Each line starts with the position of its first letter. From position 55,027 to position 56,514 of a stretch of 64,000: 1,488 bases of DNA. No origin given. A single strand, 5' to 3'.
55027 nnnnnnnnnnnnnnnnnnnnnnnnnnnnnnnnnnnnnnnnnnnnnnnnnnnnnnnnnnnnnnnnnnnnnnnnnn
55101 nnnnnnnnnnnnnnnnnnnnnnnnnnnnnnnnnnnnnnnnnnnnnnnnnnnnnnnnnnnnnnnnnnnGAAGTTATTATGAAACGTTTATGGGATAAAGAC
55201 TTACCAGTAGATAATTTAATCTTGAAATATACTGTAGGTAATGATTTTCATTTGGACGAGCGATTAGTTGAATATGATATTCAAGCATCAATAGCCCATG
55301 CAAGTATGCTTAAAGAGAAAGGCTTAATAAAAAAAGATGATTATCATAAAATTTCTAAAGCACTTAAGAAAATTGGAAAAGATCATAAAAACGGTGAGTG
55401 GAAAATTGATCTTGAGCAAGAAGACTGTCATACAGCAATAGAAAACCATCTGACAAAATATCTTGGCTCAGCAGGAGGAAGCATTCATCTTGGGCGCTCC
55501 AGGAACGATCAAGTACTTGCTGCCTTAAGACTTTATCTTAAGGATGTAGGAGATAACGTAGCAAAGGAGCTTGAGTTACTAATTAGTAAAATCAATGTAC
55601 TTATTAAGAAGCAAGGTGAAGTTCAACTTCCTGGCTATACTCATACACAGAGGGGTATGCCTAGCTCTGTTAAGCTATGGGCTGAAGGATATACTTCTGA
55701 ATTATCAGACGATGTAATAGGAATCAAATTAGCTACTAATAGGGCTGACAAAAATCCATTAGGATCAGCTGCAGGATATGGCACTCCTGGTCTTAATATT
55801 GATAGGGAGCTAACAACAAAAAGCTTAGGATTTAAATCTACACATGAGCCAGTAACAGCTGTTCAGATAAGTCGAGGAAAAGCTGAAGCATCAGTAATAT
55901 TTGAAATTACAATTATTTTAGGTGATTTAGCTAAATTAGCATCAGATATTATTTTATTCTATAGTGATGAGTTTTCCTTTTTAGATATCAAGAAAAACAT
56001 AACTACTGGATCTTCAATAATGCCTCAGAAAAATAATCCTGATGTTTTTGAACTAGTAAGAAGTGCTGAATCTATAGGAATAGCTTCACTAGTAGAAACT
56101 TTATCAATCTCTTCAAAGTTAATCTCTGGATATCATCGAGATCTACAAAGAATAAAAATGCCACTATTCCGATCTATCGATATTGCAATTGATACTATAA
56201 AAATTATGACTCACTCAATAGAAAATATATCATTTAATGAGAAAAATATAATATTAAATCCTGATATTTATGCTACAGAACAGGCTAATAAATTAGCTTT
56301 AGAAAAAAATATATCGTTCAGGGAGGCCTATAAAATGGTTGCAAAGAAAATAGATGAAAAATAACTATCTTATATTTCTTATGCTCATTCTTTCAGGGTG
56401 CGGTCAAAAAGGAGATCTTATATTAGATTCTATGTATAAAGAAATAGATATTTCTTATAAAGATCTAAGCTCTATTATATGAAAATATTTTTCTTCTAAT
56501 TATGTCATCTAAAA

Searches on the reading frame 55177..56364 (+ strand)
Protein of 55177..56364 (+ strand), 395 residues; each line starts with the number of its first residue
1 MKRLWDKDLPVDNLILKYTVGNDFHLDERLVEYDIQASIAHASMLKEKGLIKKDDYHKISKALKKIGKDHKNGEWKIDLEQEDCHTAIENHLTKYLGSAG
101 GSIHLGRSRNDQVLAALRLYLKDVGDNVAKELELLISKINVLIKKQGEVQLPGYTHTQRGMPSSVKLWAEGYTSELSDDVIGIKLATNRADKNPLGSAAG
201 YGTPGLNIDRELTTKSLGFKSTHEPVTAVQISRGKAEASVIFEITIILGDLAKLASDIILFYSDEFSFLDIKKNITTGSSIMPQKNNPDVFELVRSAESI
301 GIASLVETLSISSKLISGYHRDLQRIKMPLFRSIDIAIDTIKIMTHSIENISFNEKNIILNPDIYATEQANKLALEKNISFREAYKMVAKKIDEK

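Call 3: search_protein_families(library=pfam, proteins=[window:55177-56364:+], max_evalue=0.01)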
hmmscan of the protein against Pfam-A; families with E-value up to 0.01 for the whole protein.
window:55177-56364:+ (395 aa): 3 families
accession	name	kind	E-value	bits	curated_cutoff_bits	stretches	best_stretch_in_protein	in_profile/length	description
PF00206.25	Lyase_1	-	1.5e-46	159.7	27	1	23-296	17-305/312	Lyase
PF14698.11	ASL_C2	-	0.0043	17.9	27.3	0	365-390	3-27/69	Argininosuccinate lyase C-terminal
PF20612.3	SHOCT_2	-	0.0098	16.5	24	0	34-64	11-41/53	SHOCT domain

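Call 4: search_protein_families(library=ncbifam, proteins=[window:55177-56364:+], max_evalue=0.01)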
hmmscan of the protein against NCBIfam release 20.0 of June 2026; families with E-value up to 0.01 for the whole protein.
window:55177-56364:+ (395 aa): 15 families
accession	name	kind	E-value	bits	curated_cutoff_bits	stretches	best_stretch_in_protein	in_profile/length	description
TIGR00838.1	argH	equivalog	2.4e-86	290.5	279.5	1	23-392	20-390/455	argininosuccinate lyase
NF008964.0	PRK12308.1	equivalog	7.4e-59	199.7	657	1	23-390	22-390/624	argininosuccinate lyase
NF005000.0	PRK06389.1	equivalog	2.5e-53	181.7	388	1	13-395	14-386/434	argininosuccinate lyase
NF002563.0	PRK02186.1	subfamily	7.2e-37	127.1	625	1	22-393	427-802/890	argininosuccinate lyase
NF052535.1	CoM_syn_XcbC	exception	6e-26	91.3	575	1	27-392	32-394/495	2-phosphosulfolactate phosphatase XcbC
NF005218.0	PRK06705.1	equivalog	3.9e-24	85.3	883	1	30-387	37-396/502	argininosuccinate lyase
TIGR00928.1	purB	equivalog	1.3e-17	63.7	326.2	1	28-390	17-383/436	adenylosuccinate lyase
TIGR02426.1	protocat_pcaB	equivalog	1.7e-16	60.1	355.75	1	41-309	31-295/338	3-carboxy-cis,cis-muconate cycloisomerase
NF004631.0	PRK05975.1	equivalog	1.2e-12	47.5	371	1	40-292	39-286/352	3-carboxy-cis,cis-muconate cycloisomerase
NF006500.1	PRK08937.2-4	subfamily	2.8e-12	46.1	626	1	96-368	94-366/448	adenylosuccinate lyase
NF008909.0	PRK12273.1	subfamily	1.5e-08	34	510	1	104-357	138-399/474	aspartate ammonia-lyase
NF052536.2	CoM_syn_XcbD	exception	9.3e-08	31.2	600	1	42-293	40-291/443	3-sulfopropionylcysteine synthase XcbD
NF006764.0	PRK09285.1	equivalog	2.3e-07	29.6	446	1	86-343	94-355/456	adenylosuccinate lyase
NF006554.0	PRK09053.1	equivalog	1.3e-06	27.6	595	1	99-293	99-293/453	3-carboxy-cis,cis-muconate cycloisomerase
TIGR00839.1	aspA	equivalog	2e-05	23.8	681.2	1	106-357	135-394/468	aspartate ammonia-lyase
